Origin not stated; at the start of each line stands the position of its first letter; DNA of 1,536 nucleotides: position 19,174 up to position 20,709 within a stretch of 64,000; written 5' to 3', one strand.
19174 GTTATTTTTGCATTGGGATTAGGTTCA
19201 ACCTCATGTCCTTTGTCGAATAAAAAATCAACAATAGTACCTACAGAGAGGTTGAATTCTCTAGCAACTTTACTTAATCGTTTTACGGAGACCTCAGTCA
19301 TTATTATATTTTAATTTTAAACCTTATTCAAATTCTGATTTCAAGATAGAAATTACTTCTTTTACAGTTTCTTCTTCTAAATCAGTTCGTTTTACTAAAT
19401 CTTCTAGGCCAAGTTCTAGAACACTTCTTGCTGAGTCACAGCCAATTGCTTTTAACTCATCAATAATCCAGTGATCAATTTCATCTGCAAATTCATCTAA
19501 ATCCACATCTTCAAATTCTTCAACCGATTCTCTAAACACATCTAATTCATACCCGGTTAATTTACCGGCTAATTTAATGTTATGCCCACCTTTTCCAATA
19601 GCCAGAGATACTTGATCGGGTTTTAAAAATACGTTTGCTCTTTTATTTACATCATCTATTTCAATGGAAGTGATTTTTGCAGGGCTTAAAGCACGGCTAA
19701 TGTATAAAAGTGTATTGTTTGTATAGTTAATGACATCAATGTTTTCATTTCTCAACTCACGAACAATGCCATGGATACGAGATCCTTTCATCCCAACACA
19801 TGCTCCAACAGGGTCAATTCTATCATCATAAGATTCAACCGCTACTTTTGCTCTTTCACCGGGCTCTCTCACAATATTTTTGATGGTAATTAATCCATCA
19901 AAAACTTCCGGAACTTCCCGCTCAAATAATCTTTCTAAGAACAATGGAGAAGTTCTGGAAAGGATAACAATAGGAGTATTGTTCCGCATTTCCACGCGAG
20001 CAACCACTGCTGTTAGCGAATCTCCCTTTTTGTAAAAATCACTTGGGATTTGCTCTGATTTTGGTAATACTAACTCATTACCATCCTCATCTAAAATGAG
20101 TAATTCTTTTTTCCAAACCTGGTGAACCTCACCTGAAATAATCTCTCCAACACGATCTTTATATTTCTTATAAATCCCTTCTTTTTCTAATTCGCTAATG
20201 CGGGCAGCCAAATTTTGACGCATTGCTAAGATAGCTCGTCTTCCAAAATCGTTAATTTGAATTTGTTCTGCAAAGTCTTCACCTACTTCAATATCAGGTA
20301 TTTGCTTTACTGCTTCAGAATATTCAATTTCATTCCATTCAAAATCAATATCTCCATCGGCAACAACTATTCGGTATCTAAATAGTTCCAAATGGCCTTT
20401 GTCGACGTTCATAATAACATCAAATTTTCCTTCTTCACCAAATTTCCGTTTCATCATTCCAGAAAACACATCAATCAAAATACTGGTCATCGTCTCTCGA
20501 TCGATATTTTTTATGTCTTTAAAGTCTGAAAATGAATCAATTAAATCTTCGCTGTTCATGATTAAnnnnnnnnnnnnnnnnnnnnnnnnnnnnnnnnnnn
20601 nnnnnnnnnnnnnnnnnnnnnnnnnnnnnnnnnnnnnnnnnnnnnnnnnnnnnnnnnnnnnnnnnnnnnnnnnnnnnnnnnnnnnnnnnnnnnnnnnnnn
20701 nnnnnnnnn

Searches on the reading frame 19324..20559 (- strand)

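Call 16: search_protein_families(library=pfam, proteins=[window:19324-20559:-], max_evalue=0.001)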
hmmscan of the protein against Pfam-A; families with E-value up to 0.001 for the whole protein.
window:19324-20559:- (411 aa): 4 families
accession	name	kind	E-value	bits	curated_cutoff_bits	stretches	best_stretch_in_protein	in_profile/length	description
PF13184.12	KH_5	-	5.2e-28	97.4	27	1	233-301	1-69/69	NusA-like KH domain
PF08529.16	NusA_N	-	8.5e-23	81.3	23.8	1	5-127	1-119/119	NusA N-terminal domain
PF07650.23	KH_2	-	2.9e-07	30.6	22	1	287-343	6-62/78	KH domain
PF23095.1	KH_NusA_C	-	1.6e-05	25.3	34.2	1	310-341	3-34/59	Transcription termination/antitermination protein NusA, KH domain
